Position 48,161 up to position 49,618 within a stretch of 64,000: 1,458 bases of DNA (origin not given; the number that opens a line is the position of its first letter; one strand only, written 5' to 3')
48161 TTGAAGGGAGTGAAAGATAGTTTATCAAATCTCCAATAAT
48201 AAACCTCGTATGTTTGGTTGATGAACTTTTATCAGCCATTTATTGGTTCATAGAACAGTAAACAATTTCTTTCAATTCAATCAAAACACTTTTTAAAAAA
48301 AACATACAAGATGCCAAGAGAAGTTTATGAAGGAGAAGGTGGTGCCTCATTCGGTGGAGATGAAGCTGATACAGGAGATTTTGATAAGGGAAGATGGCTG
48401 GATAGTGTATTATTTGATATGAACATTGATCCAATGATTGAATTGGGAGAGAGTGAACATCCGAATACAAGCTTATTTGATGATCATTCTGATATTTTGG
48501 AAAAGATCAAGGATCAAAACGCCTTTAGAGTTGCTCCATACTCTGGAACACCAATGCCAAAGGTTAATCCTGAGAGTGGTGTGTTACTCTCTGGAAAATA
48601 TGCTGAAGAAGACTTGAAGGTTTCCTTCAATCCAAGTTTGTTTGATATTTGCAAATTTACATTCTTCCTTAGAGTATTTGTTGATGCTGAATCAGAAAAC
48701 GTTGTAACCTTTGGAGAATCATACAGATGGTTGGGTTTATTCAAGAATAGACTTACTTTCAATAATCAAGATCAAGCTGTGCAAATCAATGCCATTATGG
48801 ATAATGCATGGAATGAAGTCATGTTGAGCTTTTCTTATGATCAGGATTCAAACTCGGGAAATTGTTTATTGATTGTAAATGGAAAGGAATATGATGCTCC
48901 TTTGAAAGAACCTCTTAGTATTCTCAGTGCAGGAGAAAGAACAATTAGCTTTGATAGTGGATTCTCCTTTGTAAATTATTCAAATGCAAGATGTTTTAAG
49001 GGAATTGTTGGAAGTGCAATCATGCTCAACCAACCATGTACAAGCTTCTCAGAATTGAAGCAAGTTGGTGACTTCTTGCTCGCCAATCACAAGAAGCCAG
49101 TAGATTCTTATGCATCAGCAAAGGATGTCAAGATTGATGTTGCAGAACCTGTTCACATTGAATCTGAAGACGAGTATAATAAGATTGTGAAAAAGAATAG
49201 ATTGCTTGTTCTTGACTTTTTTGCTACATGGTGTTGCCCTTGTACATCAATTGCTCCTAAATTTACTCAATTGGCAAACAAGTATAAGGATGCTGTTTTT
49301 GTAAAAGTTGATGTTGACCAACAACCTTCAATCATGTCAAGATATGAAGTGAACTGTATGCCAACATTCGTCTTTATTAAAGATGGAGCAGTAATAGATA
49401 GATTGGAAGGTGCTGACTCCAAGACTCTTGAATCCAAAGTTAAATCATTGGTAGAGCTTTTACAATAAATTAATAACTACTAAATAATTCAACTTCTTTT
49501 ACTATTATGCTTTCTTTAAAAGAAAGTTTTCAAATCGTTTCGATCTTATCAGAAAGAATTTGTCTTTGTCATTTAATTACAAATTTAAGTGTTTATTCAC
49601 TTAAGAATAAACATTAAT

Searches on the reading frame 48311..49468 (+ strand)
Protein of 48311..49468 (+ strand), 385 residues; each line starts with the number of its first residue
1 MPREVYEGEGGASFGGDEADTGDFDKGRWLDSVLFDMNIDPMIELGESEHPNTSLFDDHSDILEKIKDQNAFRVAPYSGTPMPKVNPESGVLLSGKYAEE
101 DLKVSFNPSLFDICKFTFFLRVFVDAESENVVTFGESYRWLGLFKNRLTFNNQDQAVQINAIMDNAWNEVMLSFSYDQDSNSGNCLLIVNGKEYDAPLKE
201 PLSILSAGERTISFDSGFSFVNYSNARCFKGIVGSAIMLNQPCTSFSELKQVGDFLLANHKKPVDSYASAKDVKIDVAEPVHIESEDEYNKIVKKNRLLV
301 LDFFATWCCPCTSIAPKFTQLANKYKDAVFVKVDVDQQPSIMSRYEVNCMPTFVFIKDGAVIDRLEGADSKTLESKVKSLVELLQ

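Call 7: search_protein_families(library=pfam, proteins=[window:48311-49468:+], max_evalue=0.01)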
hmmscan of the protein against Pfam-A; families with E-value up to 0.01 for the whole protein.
window:48311-49468:+ (385 aa): 6 families
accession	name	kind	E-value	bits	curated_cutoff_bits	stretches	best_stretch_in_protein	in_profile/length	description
PF00085.26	Thioredoxin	-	8.9e-27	93.6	23.5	1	282-378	3-102/103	Thioredoxin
PF13905.12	Thioredoxin_8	-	4.2e-06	27.5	27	1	297-338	2-46/94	Thioredoxin-like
PF13098.12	Thioredoxin_2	-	0.00012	22.8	27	1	294-369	3-95/104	Thioredoxin-like domain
PF00578.27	AhpC-TSA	-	0.00016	22.1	26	1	295-348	24-80/124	AhpC/TSA family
PF04756.19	OST3_OST6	-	0.00073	19.5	27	1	308-357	46-103/294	OST3 / OST6 family, transporter family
PF08534.16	Redoxin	-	0.0011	19.2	26.6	0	295-330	27-63/148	Redoxin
